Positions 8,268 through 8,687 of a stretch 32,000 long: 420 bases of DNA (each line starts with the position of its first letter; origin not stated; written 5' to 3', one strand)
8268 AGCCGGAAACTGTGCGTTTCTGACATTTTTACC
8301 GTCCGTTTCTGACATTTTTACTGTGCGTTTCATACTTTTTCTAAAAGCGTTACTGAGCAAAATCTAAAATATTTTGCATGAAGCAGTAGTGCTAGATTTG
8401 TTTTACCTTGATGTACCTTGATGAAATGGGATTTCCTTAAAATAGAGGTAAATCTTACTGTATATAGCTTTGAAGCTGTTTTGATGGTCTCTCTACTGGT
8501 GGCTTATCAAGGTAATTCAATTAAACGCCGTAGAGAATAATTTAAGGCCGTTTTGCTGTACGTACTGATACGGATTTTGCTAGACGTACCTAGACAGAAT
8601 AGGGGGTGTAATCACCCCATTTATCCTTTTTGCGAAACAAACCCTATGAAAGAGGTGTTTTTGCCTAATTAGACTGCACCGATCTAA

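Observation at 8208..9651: A 1.44-kb island with no credible ORF, packed with repeats and palindromes, where the prophage late and early operons converge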

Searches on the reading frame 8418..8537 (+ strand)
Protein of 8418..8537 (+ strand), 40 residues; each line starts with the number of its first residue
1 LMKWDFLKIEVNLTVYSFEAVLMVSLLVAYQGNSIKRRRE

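Call 84: search_protein_families(library=ncbifam, proteins=[window:8421-8537:+], max_evalue=10)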
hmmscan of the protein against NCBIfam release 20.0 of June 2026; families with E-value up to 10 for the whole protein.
seq(39 aa): 0 families

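Call 85: search_protein_families(library=pfam, proteins=[window:8421-8537:+], max_evalue=10)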
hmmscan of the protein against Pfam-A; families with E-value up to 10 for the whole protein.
seq(39 aa): 1 family
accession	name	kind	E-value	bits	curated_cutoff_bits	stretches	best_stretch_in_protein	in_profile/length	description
PF19389.4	DUF5964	-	0.007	16.7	25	1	11-35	6-29/60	Family of unknown function (DUF5964)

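Call 104: find_homologous_proteins(query=window:8418-8537:+, max_evalue=1)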
Query seq(40 aa) (40 aa): 3 proteins with E <= 1 among 3 candidates.
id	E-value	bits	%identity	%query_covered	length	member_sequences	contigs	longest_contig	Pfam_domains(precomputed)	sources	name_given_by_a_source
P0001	3.4e-15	71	92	98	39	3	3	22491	-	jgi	jgi:hypothetical protein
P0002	1.8e-14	68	90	98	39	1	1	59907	-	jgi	-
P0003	5.7e-8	49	74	98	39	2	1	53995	-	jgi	jgi:hypothetical protein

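Call 106: find_encoding_contigs(protein=P0002, flank=6000, max_places=3)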
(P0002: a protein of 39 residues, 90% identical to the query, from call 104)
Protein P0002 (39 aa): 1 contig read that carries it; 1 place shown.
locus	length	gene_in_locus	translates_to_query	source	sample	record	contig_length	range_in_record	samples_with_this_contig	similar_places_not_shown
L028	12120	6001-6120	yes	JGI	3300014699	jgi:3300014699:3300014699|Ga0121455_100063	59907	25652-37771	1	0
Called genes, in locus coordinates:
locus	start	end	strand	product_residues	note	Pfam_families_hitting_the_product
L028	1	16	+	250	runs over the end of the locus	-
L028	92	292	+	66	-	-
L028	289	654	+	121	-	PF27119:Phage_YdaY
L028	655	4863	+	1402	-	PF20155:TMP_3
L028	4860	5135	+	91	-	-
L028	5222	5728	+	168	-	PF14730:DUF4468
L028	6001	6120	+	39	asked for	-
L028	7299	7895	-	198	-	PF01569:PAP2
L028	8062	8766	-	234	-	PF04402:SIMPL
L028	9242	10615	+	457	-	PF00202:Aminotran_3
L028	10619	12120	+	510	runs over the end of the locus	PF00282:Pyridoxal_deC, PF01212:Beta_elim_lyase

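Call 118: search_protein_representatives(alignment_id=A4)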
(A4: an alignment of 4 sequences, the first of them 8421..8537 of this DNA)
Query: 4 sequences, 39 profile positions. Proteins with E-value up to 0.001 (for the whole library): 12; up to 1e-10: 3; up to 1e-30: 0. The best 12 are listed.
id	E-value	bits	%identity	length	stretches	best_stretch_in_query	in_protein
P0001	4.1e-27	109.6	-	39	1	1-39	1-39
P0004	4.1e-15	71.2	-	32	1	1-32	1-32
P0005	8.8e-15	70.1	-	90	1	1-34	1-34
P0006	8.6e-09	50.9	-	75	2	1-32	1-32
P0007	3.2e-07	45.9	-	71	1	3-32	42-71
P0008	1.7e-06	43.6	-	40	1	1-34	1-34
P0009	2.9e-06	42.8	-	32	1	1-32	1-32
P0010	1.2e-05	40.8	-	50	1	2-32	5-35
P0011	3.9e-04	36.0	-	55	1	1-32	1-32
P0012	5.2e-04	35.6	-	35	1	1-32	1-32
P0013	5.7e-04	35.5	-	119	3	4-19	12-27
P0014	6.0e-04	35.4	-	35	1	4-32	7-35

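Call 120: find_encoding_contigs(protein=P0009, flank=3000, max_places=1)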
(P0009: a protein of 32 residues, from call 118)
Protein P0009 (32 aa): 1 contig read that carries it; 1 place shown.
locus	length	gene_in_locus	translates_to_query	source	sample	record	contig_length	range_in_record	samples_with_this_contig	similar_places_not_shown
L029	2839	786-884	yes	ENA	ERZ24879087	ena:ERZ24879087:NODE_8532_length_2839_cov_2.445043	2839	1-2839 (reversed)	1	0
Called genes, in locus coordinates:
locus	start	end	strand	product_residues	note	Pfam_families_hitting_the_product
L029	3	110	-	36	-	?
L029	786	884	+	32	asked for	-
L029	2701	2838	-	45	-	?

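Call 121: find_encoding_contigs(protein=P0012, flank=3000, max_places=1)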
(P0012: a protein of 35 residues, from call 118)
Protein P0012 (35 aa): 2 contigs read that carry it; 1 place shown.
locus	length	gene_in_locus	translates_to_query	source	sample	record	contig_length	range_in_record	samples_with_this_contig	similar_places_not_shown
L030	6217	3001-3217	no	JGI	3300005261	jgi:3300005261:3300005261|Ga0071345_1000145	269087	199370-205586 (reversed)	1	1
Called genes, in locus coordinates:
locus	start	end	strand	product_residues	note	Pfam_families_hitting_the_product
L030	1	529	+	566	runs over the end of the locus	PF24389:ORC-CDC6-like (faint)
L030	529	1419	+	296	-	-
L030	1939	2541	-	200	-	-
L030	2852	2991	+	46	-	-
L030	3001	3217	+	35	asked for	-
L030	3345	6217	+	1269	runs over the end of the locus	PF13289:SIR2_2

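Call 122: find_encoding_contigs(protein=P0014, flank=3000, max_places=1)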
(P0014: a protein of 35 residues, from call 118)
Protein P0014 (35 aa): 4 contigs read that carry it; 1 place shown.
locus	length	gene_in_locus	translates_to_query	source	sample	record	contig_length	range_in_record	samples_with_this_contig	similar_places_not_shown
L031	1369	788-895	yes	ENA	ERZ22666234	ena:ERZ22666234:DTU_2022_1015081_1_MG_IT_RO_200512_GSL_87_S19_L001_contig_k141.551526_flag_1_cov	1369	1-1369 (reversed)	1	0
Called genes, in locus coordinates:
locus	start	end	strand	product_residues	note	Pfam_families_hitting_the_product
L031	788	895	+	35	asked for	-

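Call 123: find_encoding_contigs(protein=P0011, flank=3000, max_places=1)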
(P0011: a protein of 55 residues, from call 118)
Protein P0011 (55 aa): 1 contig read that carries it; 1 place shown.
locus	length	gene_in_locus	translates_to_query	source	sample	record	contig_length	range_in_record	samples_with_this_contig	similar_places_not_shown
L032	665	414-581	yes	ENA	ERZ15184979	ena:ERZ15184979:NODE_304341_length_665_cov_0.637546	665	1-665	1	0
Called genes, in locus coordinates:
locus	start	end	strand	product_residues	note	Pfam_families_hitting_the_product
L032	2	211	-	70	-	?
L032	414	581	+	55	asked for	-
